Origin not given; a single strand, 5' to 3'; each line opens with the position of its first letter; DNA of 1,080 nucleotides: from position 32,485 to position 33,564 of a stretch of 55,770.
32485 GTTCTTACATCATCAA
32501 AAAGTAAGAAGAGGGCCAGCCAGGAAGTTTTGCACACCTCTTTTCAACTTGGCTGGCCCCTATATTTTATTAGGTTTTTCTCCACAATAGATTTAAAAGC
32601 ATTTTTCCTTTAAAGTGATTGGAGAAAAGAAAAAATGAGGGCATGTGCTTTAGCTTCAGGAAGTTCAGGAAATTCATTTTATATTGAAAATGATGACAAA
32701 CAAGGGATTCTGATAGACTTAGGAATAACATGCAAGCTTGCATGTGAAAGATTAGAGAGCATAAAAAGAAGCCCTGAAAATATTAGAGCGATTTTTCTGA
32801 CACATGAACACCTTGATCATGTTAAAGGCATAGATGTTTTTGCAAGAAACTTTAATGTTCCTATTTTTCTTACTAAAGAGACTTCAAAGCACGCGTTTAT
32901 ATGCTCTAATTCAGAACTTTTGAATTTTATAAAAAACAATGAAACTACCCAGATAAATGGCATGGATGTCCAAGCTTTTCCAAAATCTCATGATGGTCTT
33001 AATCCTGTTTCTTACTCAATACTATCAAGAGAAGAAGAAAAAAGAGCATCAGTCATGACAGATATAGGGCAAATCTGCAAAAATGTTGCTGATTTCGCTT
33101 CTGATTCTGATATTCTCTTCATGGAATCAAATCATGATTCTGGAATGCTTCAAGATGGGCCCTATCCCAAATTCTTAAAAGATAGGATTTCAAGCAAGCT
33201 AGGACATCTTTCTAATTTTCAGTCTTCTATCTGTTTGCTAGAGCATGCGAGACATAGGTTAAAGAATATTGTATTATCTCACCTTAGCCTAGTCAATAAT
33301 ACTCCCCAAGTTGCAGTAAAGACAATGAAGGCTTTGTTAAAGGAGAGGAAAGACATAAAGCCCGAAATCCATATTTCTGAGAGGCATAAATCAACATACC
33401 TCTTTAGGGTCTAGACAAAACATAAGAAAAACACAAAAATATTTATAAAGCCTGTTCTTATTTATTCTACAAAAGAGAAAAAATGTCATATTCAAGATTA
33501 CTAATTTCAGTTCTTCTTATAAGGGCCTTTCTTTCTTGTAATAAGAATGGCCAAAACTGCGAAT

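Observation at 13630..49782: Family of at least five intergenic two-level hairpins with a conserved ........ core and covarying stems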

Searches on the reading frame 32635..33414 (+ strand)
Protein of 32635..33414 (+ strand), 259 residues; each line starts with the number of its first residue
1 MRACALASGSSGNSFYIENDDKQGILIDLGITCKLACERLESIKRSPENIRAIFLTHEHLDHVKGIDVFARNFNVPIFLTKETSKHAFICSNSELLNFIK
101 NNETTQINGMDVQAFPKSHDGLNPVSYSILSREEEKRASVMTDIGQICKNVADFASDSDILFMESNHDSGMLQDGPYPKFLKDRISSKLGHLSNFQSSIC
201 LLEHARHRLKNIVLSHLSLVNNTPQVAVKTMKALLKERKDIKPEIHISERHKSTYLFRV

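Call 34: search_protein_families(library=pfam, proteins=[window:32635-33414:+], max_evalue=0.01)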
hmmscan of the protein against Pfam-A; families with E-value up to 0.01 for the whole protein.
window:32635-33414:+ (259 aa): 4 families
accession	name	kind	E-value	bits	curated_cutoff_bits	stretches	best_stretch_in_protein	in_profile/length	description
PF00753.33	Lactamase_B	-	5e-16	59.7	22.7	1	10-86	4-80/196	Metallo-beta-lactamase superfamily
PF12706.13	Lactamase_B_2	-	7.7e-12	45.7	27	1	39-166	21-165/200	Beta-lactamase superfamily domain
PF13483.12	Lactamase_B_3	-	0.0028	18.1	24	1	13-122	8-85/160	Beta-lactamase superfamily domain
PF16661.11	Lactamase_B_6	-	0.009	15.8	27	0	21-128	5-119/193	Metallo-beta-lactamase superfamily domain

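Call 83: find_homologous_proteins(query=window:32635-33414:+, max_evalue=1e-40)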
Query window:32635-33414:+ (259 aa): 163 proteins with E <= 1e-40 among 633 candidates; the best 120 are listed.
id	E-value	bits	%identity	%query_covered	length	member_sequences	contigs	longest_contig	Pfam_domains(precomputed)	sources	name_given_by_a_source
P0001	4.4e-168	575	100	100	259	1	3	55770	PF12706.14,PF23023.2,PF00753.34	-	-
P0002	3.2e-147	507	84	100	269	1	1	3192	PF12706.14,PF23023.2,PF00753.34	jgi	jgi:phosphoribosyl 1,2-cyclic phosphodiesterase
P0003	2.4e-141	487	83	100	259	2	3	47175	PF12706.14,PF23023.2,PF00753.34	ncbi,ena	-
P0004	7.4e-137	473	79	100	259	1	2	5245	PF12706.14,PF23023.2,PF00753.34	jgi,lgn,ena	-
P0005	3.1e-132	458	76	100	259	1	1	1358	PF12706.14,PF23023.2,PF00753.34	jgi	jgi:phosphoribosyl 1,2-cyclic phosphodiesterase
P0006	1.1e-109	384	65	100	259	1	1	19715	PF12706.14,PF23023.2,PF00753.34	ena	-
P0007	1.3e-109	383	65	100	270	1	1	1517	PF12706.14,PF23023.2,PF00753.34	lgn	-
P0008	6.3e-109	381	64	100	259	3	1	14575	PF12706.14,PF23023.2,PF00753.34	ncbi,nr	ncbi:MAG: MBL fold metallo-hydrolase [Candidatus Pacearchaeota archaeon]|nr:MBL fold metallo-hydrola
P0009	5.6e-107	375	64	100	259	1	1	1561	PF12706.14,PF23023.2,PF00753.34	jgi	jgi:phosphoribosyl 1,2-cyclic phosphodiesterase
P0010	3.6e-106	372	63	100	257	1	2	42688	PF12706.14,PF23023.2,PF00753.34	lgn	-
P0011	1.2e-99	351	64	100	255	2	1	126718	PF12706.14,PF23023.2,PF00753.34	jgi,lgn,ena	-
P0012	1.8e-97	344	62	100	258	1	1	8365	PF12706.14,PF23023.2,PF00753.34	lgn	-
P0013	2.4e-97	343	61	100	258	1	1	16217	PF12706.14,PF23023.2,PF00753.34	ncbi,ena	-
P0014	1.6e-95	337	61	100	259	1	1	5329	PF12706.14,PF23023.2,PF00753.34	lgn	-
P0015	2.8e-95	337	60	95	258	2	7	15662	PF12706.14,PF23023.2,PF00753.34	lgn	-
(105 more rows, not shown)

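Call 84: find_encoding_contigs(protein=P0003, flank=10000, max_places=3)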
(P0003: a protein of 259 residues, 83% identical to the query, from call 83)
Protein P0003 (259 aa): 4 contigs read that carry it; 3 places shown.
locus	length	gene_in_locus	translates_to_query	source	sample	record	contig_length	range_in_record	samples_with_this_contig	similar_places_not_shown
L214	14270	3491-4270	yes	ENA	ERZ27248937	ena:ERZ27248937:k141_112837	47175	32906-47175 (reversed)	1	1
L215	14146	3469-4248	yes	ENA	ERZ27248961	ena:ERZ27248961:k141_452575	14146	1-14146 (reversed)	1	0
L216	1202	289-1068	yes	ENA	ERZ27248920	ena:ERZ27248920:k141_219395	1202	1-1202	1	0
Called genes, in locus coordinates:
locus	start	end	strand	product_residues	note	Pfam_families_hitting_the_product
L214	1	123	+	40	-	?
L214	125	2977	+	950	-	PF13229:Beta_helix (faint)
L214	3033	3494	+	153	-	-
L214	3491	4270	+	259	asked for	PF00753:Lactamase_B, PF23023:Anti-Pycsar_Apyc1, PF12706:Lactamase_B_2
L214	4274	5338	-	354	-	-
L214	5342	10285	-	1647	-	-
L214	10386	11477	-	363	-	-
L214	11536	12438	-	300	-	-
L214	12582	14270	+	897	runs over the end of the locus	PF00133:tRNA-synt_1, PF01406:tRNA-synt_1e (faint), PF09334:tRNA-synt_1g, PF13603:tRNA-synt_1_2, PF00133:tRNA-synt_1, PF09334:tRNA-synt_1g (weak), PF08264:Anticodon_1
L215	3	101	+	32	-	?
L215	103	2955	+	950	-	PF13229:Beta_helix (faint)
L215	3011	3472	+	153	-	-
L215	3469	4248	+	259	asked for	PF00753:Lactamase_B, PF23023:Anti-Pycsar_Apyc1, PF12706:Lactamase_B_2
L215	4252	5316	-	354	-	-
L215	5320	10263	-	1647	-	-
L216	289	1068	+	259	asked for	PF00753:Lactamase_B, PF23023:Anti-Pycsar_Apyc1, PF12706:Lactamase_B_2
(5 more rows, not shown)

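Call 85: find_encoding_contigs(protein=P0002, flank=10000, max_places=2)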
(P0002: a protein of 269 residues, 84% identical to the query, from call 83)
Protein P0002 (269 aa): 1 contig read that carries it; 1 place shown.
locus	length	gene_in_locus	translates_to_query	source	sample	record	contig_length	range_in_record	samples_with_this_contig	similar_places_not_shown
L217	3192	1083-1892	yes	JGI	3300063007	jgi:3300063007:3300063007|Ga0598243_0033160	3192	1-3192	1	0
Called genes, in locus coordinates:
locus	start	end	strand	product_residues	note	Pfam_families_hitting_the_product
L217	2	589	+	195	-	?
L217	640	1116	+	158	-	-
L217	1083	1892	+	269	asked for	PF00753:Lactamase_B, PF23023:Anti-Pycsar_Apyc1, PF12706:Lactamase_B_2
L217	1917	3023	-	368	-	-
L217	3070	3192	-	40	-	?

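Call 86: find_encoding_contigs(protein=P0004, flank=10000, max_places=2)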
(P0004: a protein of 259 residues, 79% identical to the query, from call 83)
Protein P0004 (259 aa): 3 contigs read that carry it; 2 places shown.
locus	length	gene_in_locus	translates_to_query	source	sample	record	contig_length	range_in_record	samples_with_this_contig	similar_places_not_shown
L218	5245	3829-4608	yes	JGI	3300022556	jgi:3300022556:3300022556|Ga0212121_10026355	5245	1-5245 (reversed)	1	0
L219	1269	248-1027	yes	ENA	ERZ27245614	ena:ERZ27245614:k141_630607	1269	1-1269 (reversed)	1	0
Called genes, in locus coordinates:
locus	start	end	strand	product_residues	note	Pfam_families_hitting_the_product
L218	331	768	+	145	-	-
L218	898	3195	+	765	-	PF02359:CDC48_N, PF02933:CDC48_2 (weak), PF05496:RuvB_N, PF00004:AAA, PF17862:AAA_lid_3, PF05496:RuvB_N (weak), PF00004:AAA, PF17862:AAA_lid_3, +28 more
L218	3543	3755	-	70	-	-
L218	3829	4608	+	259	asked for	PF00753:Lactamase_B, PF23023:Anti-Pycsar_Apyc1 (weak), PF12706:Lactamase_B_2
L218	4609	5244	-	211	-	?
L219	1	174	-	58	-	?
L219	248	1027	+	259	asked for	PF00753:Lactamase_B, PF23023:Anti-Pycsar_Apyc1 (weak), PF12706:Lactamase_B_2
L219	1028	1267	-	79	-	?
